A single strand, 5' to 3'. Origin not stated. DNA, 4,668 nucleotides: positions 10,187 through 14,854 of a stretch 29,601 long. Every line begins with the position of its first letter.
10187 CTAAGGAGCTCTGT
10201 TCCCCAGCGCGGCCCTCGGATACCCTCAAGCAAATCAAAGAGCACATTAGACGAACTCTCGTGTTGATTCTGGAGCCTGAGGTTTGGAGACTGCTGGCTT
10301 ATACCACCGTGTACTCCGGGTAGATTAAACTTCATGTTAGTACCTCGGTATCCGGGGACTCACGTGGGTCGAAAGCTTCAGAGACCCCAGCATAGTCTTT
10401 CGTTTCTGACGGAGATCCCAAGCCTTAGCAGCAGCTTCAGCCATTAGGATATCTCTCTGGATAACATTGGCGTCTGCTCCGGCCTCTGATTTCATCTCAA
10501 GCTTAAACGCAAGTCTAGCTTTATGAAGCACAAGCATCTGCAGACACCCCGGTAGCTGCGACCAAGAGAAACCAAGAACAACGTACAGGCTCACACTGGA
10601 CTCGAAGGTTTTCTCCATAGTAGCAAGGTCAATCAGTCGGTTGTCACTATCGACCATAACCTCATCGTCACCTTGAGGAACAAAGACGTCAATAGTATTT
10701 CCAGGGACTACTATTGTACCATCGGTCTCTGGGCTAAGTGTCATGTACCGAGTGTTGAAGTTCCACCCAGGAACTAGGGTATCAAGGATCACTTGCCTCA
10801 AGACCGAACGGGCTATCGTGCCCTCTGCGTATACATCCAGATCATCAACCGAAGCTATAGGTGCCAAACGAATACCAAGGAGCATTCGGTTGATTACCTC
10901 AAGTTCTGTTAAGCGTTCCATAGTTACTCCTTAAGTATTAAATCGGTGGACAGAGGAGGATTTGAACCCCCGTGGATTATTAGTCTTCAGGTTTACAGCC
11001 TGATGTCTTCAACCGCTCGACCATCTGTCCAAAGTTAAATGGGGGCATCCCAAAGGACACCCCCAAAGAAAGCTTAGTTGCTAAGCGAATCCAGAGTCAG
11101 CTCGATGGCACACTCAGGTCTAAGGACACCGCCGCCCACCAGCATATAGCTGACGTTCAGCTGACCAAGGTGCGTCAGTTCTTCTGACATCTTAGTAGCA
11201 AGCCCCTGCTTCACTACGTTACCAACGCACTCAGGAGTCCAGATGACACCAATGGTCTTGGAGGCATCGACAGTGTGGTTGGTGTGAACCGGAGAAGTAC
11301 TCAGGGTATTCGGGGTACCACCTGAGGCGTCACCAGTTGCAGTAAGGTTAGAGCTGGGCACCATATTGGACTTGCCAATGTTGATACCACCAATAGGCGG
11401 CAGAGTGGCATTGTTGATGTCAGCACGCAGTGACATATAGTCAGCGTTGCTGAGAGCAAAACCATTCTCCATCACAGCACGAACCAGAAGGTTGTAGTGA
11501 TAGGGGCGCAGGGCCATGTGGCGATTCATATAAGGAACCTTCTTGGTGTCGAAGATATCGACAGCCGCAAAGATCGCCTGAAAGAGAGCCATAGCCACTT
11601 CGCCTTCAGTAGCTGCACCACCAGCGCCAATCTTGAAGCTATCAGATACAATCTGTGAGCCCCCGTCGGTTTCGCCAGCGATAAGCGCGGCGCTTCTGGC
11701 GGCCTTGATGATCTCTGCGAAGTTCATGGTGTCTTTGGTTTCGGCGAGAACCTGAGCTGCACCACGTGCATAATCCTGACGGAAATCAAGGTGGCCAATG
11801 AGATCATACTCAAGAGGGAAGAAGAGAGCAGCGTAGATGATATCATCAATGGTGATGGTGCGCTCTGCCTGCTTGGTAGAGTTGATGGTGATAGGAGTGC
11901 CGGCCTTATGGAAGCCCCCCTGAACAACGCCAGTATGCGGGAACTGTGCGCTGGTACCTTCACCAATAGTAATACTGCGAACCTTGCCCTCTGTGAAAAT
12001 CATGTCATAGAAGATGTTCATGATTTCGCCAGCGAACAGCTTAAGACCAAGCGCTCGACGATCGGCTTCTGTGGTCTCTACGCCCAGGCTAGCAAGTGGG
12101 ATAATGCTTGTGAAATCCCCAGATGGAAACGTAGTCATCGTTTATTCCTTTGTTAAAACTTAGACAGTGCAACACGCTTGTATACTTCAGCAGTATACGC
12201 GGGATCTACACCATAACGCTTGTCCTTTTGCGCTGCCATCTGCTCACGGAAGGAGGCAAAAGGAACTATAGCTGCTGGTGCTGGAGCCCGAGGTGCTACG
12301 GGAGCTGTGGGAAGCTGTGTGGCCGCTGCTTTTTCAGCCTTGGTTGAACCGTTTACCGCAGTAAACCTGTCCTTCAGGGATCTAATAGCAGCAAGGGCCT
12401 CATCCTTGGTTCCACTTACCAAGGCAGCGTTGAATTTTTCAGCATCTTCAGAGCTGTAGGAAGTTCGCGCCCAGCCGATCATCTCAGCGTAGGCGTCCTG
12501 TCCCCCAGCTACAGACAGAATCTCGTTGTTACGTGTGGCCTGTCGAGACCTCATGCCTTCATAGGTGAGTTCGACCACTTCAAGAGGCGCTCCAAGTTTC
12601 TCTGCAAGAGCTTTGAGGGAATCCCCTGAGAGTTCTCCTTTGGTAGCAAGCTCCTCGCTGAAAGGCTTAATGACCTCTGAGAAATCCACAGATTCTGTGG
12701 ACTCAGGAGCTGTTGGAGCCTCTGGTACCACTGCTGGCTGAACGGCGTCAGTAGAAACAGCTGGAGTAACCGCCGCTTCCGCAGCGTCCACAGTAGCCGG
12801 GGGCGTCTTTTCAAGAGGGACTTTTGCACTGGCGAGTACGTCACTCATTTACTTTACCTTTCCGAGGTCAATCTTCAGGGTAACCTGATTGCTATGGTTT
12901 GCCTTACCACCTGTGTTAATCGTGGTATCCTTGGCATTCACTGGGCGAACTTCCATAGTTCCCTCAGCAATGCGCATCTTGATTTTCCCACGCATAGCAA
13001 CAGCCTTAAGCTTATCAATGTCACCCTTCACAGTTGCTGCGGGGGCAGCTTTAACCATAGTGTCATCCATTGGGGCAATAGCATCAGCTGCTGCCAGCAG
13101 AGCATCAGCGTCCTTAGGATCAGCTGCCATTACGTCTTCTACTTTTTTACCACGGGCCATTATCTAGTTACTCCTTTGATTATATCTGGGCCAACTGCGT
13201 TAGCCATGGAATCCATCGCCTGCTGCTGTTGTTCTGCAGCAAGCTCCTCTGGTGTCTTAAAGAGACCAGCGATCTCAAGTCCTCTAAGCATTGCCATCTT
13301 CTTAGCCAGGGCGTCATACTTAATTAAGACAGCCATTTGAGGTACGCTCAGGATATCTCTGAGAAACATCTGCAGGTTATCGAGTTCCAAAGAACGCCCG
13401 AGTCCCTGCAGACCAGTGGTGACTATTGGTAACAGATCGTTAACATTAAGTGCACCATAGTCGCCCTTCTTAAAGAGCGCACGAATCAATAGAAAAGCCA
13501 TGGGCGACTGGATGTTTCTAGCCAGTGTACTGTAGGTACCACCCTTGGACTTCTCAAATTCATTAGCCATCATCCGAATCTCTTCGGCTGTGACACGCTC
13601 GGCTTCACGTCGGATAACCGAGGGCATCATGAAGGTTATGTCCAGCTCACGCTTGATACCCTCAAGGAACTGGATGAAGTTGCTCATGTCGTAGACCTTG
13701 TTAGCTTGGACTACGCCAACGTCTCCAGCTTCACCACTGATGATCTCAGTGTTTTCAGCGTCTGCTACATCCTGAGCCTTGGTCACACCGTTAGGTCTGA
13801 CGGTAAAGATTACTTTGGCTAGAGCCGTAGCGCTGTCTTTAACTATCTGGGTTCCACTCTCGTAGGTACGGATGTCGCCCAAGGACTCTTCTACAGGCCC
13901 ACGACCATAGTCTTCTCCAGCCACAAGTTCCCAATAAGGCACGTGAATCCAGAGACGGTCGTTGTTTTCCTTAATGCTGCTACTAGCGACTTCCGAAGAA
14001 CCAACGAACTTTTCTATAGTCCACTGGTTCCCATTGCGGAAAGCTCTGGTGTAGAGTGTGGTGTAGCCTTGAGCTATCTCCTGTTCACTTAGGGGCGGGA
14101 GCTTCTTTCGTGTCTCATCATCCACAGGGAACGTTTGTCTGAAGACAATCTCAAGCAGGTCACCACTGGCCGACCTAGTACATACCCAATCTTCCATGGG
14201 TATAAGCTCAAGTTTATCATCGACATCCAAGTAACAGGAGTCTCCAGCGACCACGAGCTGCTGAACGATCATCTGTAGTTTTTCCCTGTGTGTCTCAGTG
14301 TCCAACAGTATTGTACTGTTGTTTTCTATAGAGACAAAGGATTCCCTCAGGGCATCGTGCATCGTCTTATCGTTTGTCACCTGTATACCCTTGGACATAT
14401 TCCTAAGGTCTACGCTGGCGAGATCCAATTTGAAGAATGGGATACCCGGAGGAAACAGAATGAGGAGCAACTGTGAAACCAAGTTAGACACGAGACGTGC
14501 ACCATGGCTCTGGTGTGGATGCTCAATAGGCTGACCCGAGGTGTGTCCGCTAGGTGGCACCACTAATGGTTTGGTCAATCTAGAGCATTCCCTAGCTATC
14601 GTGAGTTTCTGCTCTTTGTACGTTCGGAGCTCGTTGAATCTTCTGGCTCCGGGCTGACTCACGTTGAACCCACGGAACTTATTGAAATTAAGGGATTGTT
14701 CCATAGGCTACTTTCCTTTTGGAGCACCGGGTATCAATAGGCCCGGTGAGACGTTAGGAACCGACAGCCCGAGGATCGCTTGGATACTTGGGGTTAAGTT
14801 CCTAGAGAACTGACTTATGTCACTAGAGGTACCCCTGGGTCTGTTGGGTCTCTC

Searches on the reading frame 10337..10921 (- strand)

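Call 68: search_protein_families(library=pfam, proteins=[window:10337-10921:-], max_evalue=0.01)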
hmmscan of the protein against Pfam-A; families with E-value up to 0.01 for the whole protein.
window:10337-10921:- (194 aa): 1 family
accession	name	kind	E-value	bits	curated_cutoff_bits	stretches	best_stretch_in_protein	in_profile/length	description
PF17212.9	Tube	-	3.9e-21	76.2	22.3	1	7-165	1-159/169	Tail tubular protein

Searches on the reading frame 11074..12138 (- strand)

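Call 8: search_protein_families(library=pfam, proteins=[window:11074-12138:-])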
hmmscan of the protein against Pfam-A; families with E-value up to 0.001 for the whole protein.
window:11074-12138:- (354 aa): 1 family
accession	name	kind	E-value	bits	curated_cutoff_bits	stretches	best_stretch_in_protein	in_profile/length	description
PF21703.3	Gp10A-like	-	3.2e-31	109.5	27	1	66-347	2-278/279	Major capsid protein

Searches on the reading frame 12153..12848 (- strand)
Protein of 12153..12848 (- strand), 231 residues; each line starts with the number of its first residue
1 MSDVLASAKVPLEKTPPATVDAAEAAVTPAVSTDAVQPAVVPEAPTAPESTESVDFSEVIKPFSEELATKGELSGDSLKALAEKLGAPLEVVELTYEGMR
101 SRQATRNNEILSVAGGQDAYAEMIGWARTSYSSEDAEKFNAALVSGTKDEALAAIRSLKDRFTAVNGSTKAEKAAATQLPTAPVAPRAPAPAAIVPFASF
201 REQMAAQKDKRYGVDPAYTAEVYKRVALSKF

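Call 68: search_protein_families(library=pfam, proteins=[window:12153-12848:-], max_evalue=0.01)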
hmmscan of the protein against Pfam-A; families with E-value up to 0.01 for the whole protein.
window:12153-12848:- (231 aa): 1 family
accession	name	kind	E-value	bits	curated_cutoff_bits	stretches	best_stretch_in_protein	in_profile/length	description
PF05396.16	Phage_T7_Capsid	-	2.7e-07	31.6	27.1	1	58-227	20-186/188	Phage T7 capsid assembly protein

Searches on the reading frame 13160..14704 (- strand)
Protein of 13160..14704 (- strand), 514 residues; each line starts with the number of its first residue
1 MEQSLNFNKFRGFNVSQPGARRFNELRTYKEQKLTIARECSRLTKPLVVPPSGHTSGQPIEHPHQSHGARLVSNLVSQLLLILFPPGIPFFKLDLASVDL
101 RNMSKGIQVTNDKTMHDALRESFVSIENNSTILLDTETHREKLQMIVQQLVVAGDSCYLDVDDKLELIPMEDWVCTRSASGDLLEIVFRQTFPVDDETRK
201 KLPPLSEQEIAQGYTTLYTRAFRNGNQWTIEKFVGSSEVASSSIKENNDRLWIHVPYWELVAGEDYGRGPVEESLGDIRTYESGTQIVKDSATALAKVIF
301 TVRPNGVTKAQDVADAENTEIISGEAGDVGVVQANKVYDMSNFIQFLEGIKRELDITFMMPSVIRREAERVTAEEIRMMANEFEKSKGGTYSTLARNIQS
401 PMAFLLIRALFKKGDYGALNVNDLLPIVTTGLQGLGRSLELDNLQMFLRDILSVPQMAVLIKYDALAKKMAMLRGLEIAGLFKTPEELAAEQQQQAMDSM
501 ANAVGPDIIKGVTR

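Call 8: search_protein_families(library=pfam, proteins=[window:13160-14704:-])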
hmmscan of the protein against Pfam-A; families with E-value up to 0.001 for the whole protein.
window:13160-14704:- (514 aa): 1 family
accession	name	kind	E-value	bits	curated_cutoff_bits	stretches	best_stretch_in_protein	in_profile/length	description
PF12236.14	Head-tail_con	-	7.9e-40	137.1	27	1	21-475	6-483/489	Bacteriophage head to tail connecting protein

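Call 21: find_homologous_proteins(query=window:13160-14704:-)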
Query window:13160-14704:- (514 aa): 125 proteins with E <= 0.001 among 8000 candidates; the best 120 are listed.
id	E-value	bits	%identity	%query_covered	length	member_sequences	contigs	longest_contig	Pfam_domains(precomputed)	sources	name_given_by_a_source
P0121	0.0e+0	1143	100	100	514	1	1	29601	PF12236.15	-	-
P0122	4.7e-270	914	79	100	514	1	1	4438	PF12236.15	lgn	-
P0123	7.7e-256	867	77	99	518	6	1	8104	PF12236.15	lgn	-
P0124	4.3e-230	782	69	98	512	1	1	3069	PF12236.15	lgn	-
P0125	1.4e-216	738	63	100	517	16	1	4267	PF12236.15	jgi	jgi:hypothetical protein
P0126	9.5e-215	732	63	99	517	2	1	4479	PF12236.15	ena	-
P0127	2.0e-201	688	63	98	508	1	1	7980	PF12236.15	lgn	-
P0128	5.4e-198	677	62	99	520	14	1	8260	PF12236.15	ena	-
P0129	3.3e-197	674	60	98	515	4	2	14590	PF12236.15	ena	-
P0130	1.2e-194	665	60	98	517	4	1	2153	PF12236.15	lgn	-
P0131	9.1e-190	649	59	99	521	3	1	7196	PF12236.15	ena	-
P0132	4.4e-188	644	58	98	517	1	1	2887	PF12236.15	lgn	-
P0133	2.5e-187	641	57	98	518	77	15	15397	PF12236.15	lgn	-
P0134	1.1e-186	639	58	98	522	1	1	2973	PF12236.15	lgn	-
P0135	1.3e-185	636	59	98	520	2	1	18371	PF12236.15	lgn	-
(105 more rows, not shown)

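Call 28: find_encoding_contigs(protein=P0123, flank=6000, max_places=3)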
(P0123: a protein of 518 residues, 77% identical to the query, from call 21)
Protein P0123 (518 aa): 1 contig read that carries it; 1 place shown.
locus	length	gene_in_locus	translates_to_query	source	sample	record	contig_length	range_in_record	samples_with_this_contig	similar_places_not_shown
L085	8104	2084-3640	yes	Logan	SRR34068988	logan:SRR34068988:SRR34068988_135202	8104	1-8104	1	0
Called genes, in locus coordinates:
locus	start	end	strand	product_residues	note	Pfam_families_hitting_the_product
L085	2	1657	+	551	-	?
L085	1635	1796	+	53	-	-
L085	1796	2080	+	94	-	-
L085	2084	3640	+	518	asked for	PF12236:Head-tail_con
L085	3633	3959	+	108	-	-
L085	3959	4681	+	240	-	-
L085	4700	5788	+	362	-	PF21703:Gp10A-like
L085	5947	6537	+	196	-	PF17212:Tube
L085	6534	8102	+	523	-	?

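Call 29: find_encoding_contigs(protein=P0122, flank=6000, max_places=3)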
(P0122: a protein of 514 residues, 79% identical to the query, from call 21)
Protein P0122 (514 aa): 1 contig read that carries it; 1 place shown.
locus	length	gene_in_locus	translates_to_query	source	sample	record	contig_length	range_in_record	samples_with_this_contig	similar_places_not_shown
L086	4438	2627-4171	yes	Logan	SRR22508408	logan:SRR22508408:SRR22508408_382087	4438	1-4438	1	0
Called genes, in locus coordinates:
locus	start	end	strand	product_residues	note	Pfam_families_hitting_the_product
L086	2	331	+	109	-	?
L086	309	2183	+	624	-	PF02867:Ribonuc_red_lgC (faint)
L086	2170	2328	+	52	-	-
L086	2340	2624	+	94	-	-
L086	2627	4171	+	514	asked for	PF12236:Head-tail_con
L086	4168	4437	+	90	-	?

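Call 51: list_cluster_members(proteins=[P0123, P0122, P0124])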
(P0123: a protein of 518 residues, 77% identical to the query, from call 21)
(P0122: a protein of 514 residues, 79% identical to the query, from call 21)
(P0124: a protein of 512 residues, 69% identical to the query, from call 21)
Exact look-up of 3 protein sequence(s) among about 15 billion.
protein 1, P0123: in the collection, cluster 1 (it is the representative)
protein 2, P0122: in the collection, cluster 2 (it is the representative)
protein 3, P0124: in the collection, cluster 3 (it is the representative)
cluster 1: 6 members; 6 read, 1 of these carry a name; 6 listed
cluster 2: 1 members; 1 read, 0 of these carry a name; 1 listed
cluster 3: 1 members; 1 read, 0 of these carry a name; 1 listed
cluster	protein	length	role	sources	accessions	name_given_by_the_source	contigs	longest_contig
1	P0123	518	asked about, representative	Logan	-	-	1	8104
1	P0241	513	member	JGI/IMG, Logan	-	hypothetical protein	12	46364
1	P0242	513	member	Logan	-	-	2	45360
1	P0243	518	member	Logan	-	-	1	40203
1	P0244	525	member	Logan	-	-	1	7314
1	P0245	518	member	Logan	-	-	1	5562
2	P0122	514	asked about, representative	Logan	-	-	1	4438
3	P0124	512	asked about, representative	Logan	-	-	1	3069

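Call 52: find_encoding_contigs(protein=P0242, flank=5000, max_places=2)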
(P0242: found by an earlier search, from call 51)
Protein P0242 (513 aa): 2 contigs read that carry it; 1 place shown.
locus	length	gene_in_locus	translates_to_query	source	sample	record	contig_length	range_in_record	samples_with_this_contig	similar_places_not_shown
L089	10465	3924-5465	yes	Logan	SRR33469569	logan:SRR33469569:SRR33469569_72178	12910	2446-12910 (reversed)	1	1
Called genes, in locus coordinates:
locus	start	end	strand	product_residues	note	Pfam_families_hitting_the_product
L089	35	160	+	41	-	-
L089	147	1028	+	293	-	PF02739:5_3_exonuc_N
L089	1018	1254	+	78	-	-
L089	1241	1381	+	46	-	-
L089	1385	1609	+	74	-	-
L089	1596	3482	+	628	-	PF02867:Ribonuc_red_lgC (faint)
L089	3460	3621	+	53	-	-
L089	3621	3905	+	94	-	-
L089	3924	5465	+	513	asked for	PF12236:Head-tail_con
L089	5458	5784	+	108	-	-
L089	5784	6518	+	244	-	-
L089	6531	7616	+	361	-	PF21703:Gp10A-like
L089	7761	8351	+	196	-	PF17212:Tube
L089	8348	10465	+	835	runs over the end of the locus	PF25675:Phage_nozzle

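Call 53: find_encoding_contigs(protein=P0241, flank=10000, max_places=2)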
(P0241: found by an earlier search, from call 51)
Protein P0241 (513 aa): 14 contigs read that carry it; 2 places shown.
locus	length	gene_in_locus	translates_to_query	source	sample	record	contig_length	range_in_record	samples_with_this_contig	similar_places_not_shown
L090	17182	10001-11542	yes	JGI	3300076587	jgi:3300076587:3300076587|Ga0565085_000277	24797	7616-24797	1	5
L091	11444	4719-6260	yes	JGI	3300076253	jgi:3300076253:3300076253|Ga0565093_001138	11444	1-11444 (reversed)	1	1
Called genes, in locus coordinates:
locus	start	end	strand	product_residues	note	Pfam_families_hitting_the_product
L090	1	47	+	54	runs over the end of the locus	-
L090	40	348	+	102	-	-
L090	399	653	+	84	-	-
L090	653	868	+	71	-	PF23835:DUF7205 (weak)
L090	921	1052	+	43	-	-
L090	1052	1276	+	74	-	PF09723:Zn_ribbon_8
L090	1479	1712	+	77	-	-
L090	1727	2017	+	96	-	-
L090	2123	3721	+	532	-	PF21268:Helic-prim_T7_N, PF13155:Toprim_2, PF13362:Toprim_3 (weak), PF03796:DnaB_C, PF13481:AAA_25 (faint)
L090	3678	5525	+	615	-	PF00476:DNA_pol_A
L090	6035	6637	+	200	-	PF09414:RNA_ligase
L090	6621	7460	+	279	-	PF02739:5_3_exonuc_N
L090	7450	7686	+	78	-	-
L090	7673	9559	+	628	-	PF02867:Ribonuc_red_lgC (faint)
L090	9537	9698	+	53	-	-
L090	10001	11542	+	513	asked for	PF12236:Head-tail_con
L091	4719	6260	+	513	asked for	PF12236:Head-tail_con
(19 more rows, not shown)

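Call 96: search_protein_families(library=pfam, proteins=[L089:1596-3482:+], max_evalue=0.01)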
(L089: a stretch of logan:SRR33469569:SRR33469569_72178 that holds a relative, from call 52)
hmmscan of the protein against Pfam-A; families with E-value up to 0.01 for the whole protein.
L089:1596-3482:+ (628 aa): 1 family
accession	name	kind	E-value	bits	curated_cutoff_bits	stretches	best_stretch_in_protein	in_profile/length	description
PF02867.20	Ribonuc_red_lgC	-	9.6e-08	31.5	23.9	1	272-353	160-243/523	Ribonucleotide reductase, barrel domain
